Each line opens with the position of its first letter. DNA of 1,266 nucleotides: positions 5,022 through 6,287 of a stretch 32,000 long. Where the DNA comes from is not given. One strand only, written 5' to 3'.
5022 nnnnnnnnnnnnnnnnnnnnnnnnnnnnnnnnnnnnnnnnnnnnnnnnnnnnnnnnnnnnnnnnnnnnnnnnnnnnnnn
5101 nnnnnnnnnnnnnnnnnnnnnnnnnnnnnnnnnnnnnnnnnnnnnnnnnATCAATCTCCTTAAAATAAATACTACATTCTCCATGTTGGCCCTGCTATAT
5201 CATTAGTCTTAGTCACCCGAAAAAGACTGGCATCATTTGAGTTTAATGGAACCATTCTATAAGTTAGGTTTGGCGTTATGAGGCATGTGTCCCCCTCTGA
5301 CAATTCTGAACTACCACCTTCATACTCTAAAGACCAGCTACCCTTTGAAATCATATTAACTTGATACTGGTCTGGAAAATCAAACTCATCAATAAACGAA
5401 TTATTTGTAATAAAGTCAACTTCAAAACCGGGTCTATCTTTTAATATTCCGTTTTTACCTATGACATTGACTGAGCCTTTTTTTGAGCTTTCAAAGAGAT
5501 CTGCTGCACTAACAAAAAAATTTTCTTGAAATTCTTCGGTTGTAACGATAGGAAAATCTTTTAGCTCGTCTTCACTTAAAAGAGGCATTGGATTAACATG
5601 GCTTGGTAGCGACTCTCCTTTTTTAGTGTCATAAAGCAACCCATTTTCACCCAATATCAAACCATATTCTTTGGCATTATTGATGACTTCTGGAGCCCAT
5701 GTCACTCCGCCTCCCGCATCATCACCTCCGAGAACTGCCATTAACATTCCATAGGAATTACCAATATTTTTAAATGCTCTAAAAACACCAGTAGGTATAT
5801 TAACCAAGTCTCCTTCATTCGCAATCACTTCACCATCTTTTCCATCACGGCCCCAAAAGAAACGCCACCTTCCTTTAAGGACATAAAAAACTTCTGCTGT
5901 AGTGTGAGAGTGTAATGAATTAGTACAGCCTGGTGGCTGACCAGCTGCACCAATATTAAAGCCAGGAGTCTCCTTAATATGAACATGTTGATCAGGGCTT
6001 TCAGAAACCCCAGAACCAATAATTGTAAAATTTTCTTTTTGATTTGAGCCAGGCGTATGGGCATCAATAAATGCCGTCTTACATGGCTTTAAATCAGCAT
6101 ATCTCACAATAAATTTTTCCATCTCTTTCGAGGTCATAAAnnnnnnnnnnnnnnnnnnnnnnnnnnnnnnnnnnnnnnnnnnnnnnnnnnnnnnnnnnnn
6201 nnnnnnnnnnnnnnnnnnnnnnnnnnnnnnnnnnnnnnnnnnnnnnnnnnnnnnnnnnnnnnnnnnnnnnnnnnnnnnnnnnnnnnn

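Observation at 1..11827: Long LacI-type operon coupling a sugar-type ABC importer to an enzyme set that matches no pathway I recognise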

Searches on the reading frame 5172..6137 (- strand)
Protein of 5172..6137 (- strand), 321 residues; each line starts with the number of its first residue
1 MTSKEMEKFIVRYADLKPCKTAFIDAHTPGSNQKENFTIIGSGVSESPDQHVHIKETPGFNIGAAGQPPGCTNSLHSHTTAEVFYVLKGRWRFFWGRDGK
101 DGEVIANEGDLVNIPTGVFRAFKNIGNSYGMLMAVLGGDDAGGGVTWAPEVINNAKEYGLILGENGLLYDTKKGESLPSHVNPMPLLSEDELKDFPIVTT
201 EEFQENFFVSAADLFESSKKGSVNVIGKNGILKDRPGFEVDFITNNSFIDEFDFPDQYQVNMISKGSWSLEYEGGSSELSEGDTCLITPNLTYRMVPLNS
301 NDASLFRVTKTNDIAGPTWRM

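Call 6: search_protein_families(library=ncbifam, proteins=[window:5172-6137:-], max_evalue=0.01)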
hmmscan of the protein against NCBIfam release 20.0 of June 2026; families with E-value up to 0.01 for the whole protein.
window:5172-6137:- (321 aa): 1 family
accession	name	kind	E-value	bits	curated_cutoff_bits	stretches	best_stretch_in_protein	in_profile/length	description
TIGR03037.1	anthran_nbaC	equivalog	0.0045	17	145.95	1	71-147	39-115/159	3-hydroxyanthranilate 3,4-dioxygenase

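Call 7: search_protein_families(library=pfam, proteins=[window:5172-6137:-], max_evalue=0.01)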
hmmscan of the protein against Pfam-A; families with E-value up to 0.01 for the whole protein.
window:5172-6137:- (321 aa): 4 families
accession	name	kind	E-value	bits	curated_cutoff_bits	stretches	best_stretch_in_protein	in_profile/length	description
PF07883.17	Cupin_2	-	1.8e-12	47.2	27.2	1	68-133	6-67/70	Cupin domain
PF02311.25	AraC_binding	-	1.1e-07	32.1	21.1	1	255-304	21-70/135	AraC-like ligand binding domain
PF00190.28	Cupin_1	-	1.6e-06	28.2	22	1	68-137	41-114/151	Cupin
PF14525.12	AraC_binding_2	-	0.00019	21.6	27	1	253-296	51-94/173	AraC-binding-like domain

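Call 27: search_solved_structures(query=window:5172-6137:-, max_evalue=0.01)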
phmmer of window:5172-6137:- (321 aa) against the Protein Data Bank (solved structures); distinct sequences matched with E-value up to 0.01: 0.

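Call 59: find_homologous_proteins(query=window:5172-6137:-, max_evalue=0.001)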
Query window:5172-6137:- (321 aa): 7126 proteins with E <= 0.001 among 8000 candidates; the best 120 are listed.
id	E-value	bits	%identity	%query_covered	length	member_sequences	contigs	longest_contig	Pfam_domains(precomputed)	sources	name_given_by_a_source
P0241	6.6e-208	708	96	100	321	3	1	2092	PF07883.18,PF00190.29,PF02311.26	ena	-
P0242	7.3e-206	701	94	100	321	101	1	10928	PF07883.18,PF00190.29,PF02311.26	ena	-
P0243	3.8e-202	689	92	100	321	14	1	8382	PF07883.18,PF00190.29,PF02311.26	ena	-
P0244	8.0e-193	658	87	100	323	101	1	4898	PF07883.18,PF02311.26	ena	-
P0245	6.1e-180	616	81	100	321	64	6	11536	PF07883.18,PF00190.29,PF02311.26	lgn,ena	-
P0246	7.1e-175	599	79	98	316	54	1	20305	PF07883.18,PF00190.29,PF02311.26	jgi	-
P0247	2.4e-171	587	78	100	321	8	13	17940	PF07883.18,PF02311.26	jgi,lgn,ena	-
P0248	4.5e-170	583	78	100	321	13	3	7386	PF07883.18,PF02311.26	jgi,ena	-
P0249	1.4e-164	565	73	100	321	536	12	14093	PF07883.18,PF02311.26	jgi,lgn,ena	jgi:quercetin dioxygenase-like cupin family protein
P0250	3.1e-164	564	74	100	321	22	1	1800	PF07883.18,PF02311.26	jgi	-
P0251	3.5e-162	557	74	98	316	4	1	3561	PF07883.18,PF00190.29,PF02311.26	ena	-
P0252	1.8e-158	545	73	100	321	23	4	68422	PF07883.18,PF02311.26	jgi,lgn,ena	jgi:quercetin dioxygenase-like cupin family protein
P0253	1.3e-156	539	72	99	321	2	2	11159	PF07883.18,PF00190.29,PF02311.26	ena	-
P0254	5.6e-155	534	71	100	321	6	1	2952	PF07883.18,PF00190.29,PF02311.26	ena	-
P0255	8.1e-154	530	70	99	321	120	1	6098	PF07883.18,PF00190.29,PF02311.26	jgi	jgi:quercetin dioxygenase-like cupin family protein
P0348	2.1e-132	459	61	100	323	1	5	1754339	PF07883.18,PF00190.29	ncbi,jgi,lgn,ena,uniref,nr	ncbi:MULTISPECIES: cupin domain-containing protein [Sinorhizobium]|jgi:mannose-6-phosphate isomerase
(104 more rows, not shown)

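Call 60: find_encoding_contigs(protein=P0348, flank=10000, max_places=3)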
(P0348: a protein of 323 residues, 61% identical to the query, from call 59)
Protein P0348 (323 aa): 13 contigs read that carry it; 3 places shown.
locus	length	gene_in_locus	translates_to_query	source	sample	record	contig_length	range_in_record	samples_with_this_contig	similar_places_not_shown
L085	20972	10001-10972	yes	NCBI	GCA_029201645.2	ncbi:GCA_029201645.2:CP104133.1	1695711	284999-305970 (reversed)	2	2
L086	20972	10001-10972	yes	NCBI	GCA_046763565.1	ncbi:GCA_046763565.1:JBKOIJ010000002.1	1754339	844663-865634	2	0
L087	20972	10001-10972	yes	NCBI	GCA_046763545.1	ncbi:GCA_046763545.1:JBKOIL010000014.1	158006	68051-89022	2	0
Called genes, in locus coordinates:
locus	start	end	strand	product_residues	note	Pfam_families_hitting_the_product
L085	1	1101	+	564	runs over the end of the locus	PF01546:Peptidase_M20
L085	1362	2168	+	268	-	PF00106:adh_short, PF08659:KR, PF23441:SDR (weak), PF13561:adh_short_C2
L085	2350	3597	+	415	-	PF01547:SBP_bac_1, PF13416:SBP_bac_8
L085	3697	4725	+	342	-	PF00528:BPD_transp_1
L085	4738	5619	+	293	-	PF00528:BPD_transp_1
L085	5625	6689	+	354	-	PF00005:ABC_tran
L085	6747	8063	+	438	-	PF00815:Histidinol_dh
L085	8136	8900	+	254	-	PF23441:SDR, PF00106:adh_short, PF08659:KR, PF13561:adh_short_C2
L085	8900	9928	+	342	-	PF00356:LacI, PF00532:Peripla_BP_1, PF13407:Peripla_BP_4, PF13377:Peripla_BP_3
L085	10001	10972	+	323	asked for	PF00190:Cupin_1 (faint), PF07883:Cupin_2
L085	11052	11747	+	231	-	PF03737:RraA-like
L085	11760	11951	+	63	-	-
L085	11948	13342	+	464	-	PF01425:Amidase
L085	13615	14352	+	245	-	PF00561:Abhydrolase_1 (faint), PF12697:Abhydrolase_6, PF12146:Hydrolase_4 (faint)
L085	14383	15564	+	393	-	PF07366:SnoaL, PF12680:SnoaL_2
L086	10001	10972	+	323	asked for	PF00190:Cupin_1 (faint), PF07883:Cupin_2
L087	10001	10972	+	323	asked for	PF00190:Cupin_1 (faint), PF07883:Cupin_2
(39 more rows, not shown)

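Call 61: search_dna_similar(query=P0348, collection=plasmids, mode=protein, max_rows=30, max_evalue=1e-40)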
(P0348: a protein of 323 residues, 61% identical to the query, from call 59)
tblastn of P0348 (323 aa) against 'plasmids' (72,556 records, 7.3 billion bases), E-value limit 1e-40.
Records with a match: 43; places in all: 43; records where one place covers at least 80% of the query: 42.
Best place of each record, by identity: >=99% 3; 95-99% 3; 90-95% 10; 80-90% 1; 60-80% 19; <60% 7.
By first word of the organism name: Sinorhizobium 15; Roseibium 6; Ruegeria 4; Ensifer 3; Novosphingobium 2; Mesorhizobium 1; Rhizobium 1; Martelella 1; Labrenzia 1; Paracoccus 1; and 8 more.
By predicted mobility (MOB-suite, as given by PLSDB): non-mobilizable 27; mobilizable 12; conjugative 4.
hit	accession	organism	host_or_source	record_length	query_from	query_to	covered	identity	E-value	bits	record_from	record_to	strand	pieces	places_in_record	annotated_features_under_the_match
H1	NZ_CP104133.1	Sinorhizobium sp. K101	Phaseolus vulgaris,cell ...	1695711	1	323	100%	100.0%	0e+0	665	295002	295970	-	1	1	none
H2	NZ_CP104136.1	Sinorhizobium sp. C101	Phaseolus vulgaris,cell ...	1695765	1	323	100%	100.0%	0e+0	665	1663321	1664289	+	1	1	record has no annotation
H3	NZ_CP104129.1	Sinorhizobium sp. M103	Phaseolus vulgaris,cell ...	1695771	1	323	100%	100.0%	0e+0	665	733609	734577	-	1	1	none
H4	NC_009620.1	Sinorhizobium medicae WSM419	-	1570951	1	323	100%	95.0%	0e+0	639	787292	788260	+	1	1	none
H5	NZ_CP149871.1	Sinorhizobium medicae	Melilotus albus,Cell Culture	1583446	1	323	100%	95.0%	0e+0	639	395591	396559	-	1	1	none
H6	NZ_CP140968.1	Sinorhizobium medicae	Medicago lupulina,whole organism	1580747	1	323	100%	95.0%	0e+0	639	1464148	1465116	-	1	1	none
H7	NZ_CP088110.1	Sinorhizobium medicae WSM1115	cell culture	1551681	1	323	100%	94.7%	0e+0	638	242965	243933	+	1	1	none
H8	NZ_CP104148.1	Sinorhizobium medicae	Trigonella foenum-graecum,cell culture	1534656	1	323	100%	94.7%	0e+0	638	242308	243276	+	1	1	none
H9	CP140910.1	Sinorhizobium medicae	Medicago lupulina,whole organism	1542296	1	323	100%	94.7%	0e+0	636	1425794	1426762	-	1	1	cupin domain-containing protein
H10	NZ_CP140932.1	Sinorhizobium medicae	Medicago lupulina,whole organism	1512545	1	323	100%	94.7%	0e+0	636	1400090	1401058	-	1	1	none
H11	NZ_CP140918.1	Sinorhizobium medicae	Medicago lupulina,whole organism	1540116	1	323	100%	94.7%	0e+0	636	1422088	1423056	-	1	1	none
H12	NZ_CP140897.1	Sinorhizobium medicae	Medicago lupulina,whole organism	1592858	1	323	100%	94.7%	0e+0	636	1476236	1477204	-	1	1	none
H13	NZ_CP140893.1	Sinorhizobium medicae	Medicago lupulina,whole organism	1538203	1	323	100%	94.7%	0e+0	636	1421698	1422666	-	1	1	none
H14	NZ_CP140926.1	Sinorhizobium medicae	Medicago lupulina,whole organism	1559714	1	323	100%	94.4%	0e+0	636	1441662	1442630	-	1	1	none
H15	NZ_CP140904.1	Sinorhizobium medicae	Medicago lupulina,whole organism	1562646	1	323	100%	94.4%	0e+0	636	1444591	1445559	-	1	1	none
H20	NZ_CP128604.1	Roseibium aggregatum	cell culture,marine biofilms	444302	3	323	99%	77.9%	5e-168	524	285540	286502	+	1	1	cupin domain-containing protein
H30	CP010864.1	Marinovum algicola DG 898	-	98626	4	321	98%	73.1%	1e-155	489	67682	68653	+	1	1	Cupin domain protein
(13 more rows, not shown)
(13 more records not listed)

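Call 62: get_annotated_region(hit=H30, flank=12000)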
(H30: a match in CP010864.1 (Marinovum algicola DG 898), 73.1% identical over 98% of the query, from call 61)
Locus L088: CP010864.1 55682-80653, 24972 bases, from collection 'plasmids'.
description: Marinovum algicola DG 898 plasmid pMaD9, complete sequence
organism: Marinovum algicola DG 898 (NCBI taxid 988812)
taxonomy: Bacteria; Pseudomonadota; Alphaproteobacteria; Rhodobacterales; Roseobacteraceae; Marinovum; Marinovum algicola; Marinovum algicola DG 898
host: -; source: -; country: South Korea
typing (MOB-suite, as given by PLSDB): non-mobilizable
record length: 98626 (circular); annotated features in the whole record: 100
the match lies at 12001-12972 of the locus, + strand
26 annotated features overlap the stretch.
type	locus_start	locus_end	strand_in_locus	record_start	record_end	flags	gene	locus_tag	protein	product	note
CDS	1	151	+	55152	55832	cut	-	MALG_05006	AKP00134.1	Transcriptional regulator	-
CDS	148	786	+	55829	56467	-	-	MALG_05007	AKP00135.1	Glutathione S-transferase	-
CDS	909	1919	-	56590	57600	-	-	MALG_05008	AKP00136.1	hypothetical protein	-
CDS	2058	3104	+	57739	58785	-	-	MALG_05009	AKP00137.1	Glycerol-3-phosphate ABC transporter, ATP-binding protein UgpC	-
CDS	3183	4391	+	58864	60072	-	-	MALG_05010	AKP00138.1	Maltose/maltodextrin ABC transporter, substrate binding protein periplasmic protein MalE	-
CDS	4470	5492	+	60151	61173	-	-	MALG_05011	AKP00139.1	ABC-type sugar transport system, permease component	-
CDS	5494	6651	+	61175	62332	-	-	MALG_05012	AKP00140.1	Various polyols ABC transporter, permease component 2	-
CDS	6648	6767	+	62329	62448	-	-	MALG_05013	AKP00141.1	hypothetical protein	-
CDS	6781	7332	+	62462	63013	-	-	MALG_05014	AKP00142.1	putative ester cyclase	-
CDS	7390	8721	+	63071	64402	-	-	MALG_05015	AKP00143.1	Histidinol dehydrogenase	-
CDS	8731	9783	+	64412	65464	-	-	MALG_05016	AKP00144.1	putative ester cyclase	-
CDS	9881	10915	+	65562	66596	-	-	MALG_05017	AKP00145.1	Transcriptional regulator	-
CDS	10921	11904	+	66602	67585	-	-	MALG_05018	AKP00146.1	SnoaL-like polyketide cyclase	-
CDS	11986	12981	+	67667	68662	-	-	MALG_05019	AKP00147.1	Cupin domain protein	-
CDS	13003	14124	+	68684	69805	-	-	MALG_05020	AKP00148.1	Methionine synthase II (cobalamin-independent)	-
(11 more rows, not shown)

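Call 63: get_annotated_region(hit=H20, flank=12000)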
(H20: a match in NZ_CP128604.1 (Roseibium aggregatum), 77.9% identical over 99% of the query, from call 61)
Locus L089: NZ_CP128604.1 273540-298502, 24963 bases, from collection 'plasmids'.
description: Roseibium aggregatum strain S1616 plasmid unnamed3, complete sequence
organism: Roseibium aggregatum (NCBI taxid 187304)
taxonomy: Bacteria; Pseudomonadota; Alphaproteobacteria; Hyphomicrobiales; Stappiaceae; Roseibium; Roseibium aggregatum
host: -; source: cell culture,marine biofilms; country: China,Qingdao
typing (MOB-suite, as given by PLSDB): non-mobilizable
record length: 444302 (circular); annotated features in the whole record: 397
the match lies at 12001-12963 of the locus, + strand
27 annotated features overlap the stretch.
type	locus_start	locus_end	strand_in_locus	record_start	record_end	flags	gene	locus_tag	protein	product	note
CDS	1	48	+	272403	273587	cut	-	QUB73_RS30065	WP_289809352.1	ester cyclase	GO:0030638 - polyketide metabolic process [Evidence IEA]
CDS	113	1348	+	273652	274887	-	-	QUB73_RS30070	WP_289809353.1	extracellular solute-binding protein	-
CDS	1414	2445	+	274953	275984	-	-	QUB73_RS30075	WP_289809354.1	sugar ABC transporter permease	-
CDS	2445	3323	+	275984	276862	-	-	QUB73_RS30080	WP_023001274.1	carbohydrate ABC transporter permease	GO:0008643 - carbohydrate transport [Evidence IEA]; GO:0055085 - transmembrane transport [Evidence IEA]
CDS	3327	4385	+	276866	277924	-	ugpC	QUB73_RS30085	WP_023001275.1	sn-glycerol-3-phosphate ABC transporter ATP-binding protein UgpC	-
CDS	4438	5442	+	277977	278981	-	-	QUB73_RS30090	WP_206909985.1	LacI family DNA-binding transcriptional regulator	-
CDS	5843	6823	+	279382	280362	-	-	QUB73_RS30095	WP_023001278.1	TRAP transporter substrate-binding protein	-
CDS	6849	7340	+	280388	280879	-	-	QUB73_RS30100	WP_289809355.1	TRAP transporter small permease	-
CDS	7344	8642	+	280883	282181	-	-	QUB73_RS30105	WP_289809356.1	TRAP transporter large permease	GO:0008643 - carbohydrate transport [Evidence IEA]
CDS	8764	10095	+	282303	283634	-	hisD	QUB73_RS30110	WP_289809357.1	histidinol dehydrogenase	GO:0000105 - histidine biosynthetic process [Evidence IEA]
CDS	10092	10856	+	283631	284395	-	-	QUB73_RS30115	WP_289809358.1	SDR family oxidoreductase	-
CDS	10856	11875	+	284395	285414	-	-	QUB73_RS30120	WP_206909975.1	LacI family DNA-binding transcriptional regulator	-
CDS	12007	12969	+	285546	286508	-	-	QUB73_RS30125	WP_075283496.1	cupin domain-containing protein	-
CDS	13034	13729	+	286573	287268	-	-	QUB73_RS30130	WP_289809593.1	alpha/beta hydrolase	-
CDS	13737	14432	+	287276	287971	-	-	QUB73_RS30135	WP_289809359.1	RraA family protein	-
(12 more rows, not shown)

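Call 79: predict_structure(alignment_id=A3)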
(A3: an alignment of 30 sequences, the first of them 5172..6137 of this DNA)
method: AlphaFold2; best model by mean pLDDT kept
length: 321 residues; sequences in the alignment: 30
mean_pLDDT: 78.9   pTM: 0.82
mean pLDDT of the five models: 78.9, 78.5, 74.1, 67.5, 65.7
residues with pLDDT >= 90: 103; 70-90: 149; 50-70: 25; < 50: 44
segments of 3 or more residues with pLDDT < 50: 20-53, 140-143, 316-321
pLDDT, mean of each block of 10 residues (from residue 1): 86 71 41 41 39 54 74 78 88 91 95 87 89 71 66 76 74 84 86 88 93 94 89 80 94 91 94 93 89 91 90 53 40
secondary structure, 60 per line:
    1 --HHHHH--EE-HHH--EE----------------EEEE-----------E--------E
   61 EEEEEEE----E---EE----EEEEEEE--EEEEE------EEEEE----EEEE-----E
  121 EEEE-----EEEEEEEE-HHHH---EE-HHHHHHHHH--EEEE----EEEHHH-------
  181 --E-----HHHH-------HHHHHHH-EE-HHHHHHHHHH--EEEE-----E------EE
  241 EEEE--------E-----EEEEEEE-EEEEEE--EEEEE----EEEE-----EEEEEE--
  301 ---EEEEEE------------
elements in order: H3-7 E36-39 E60-67 E82-88 E91-95 E102-106 E111-114 E120-124 E130-137 H139-142 H149-157 E160-163 E168-170 H189-192 H200-206 H211-220 E223-226 E239-244 E259-265 E267-272 E275-279 E284-287 E293-298 E304-309

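Call 82: fold_search(model_id=the predicted structure, library=pdb)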
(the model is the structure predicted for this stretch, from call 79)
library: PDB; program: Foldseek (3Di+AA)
matches with E <= 10: 1964; with E <= 0.001: 692
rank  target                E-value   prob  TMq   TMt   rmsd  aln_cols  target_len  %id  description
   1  2uya                  4.4e-14  1.00  0.53  0.46   8.8       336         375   12  DEL162-163 mutant of Bacillus subtilis Oxalate Decarboxylase OxdC (released 2007-08-21)
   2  2uy8                  5.2e-14  1.00  0.49  0.43  10.1       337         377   11  R92A mutant of Bacillus subtilis Oxalate Decarboxylase OxdC (released 2007-08-21)
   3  2v09                  6.5e-14  1.00  0.53  0.46   9.1       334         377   12  SENS161-164DSSN mutant of Bacillus subtilis Oxalate Decarboxylase OxdC (released 2007-10-30)
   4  2uyb                  6.8e-14  1.00  0.53  0.46   8.9       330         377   13  S161A mutant of Bacillus subtilis Oxalate Decarboxylase OxdC (released 2007-08-21)
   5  1y3t_A                7.2e-14  1.00  0.47  0.46   8.7       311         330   14  Crystal structure of YxaG, a dioxygenase from Bacillus subtilis (released 2005-01-18)
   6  5vg3_A                8.5e-14  1.00  0.51  0.44   9.3       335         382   12  Structure of Oxalate Decarboxylase from Bacillus subtilis at pH 4.6 (released 2017-10-18)
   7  2uy9                  1.0e-13  1.00  0.49  0.43  10.1       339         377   11  E162A mutant of Bacillus subtilis Oxalate Decarboxylase OxdC (released 2007-08-21)
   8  5vg3_B                1.0e-13  1.00  0.48  0.42  10.2       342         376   12  Structure of Oxalate Decarboxylase from Bacillus subtilis at pH 4.6 (released 2017-10-18)
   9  6l9i_A                1.1e-13  1.00  0.50  0.48   9.5       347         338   12  Crystal Structure of Lactobacillus farciminis Oxalate Decarboxylase Formate Complex (released 2021-01-20)
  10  3fe5                  1.1e-13  1.00  0.44  0.49   8.1       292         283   16  Crystal structure of 3-hydroxyanthranilate 3,4-dioxygenase from bovine kidney (released 2009-06-09)
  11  1j58                  1.1e-13  1.00  0.51  0.45   9.2       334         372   12  Crystal Structure of Oxalate Decarboxylase (released 2002-07-03)
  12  5hi0                  1.1e-13  1.00  0.54  0.47   8.7       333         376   11  The Substrate Binding Mode and Chemical Basis of a Reaction Specificity Switch in Oxalate Decarboxylase (released 2016-04-06)
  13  4met_A                1.2e-13  1.00  0.51  0.44   9.1       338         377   13  Assigning the EPR Fine Structure Parameters of the Mn(II) Centers in Bacillus subtilis Oxalate Decarboxylase by Site-D (released 2014-03-05)
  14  1gqh_B                1.3e-13  1.00  0.46  0.45  11.8       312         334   14  Quercetin 2,3-dioxygenase in complex with the inhibitor kojic acid (released 2002-06-21)
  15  1uw8                  1.5e-13  1.00  0.52  0.45   9.2       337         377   12  CRYSTAL STRUCTURE OF OXALATE DECARBOXYLASE (released 2004-02-19)
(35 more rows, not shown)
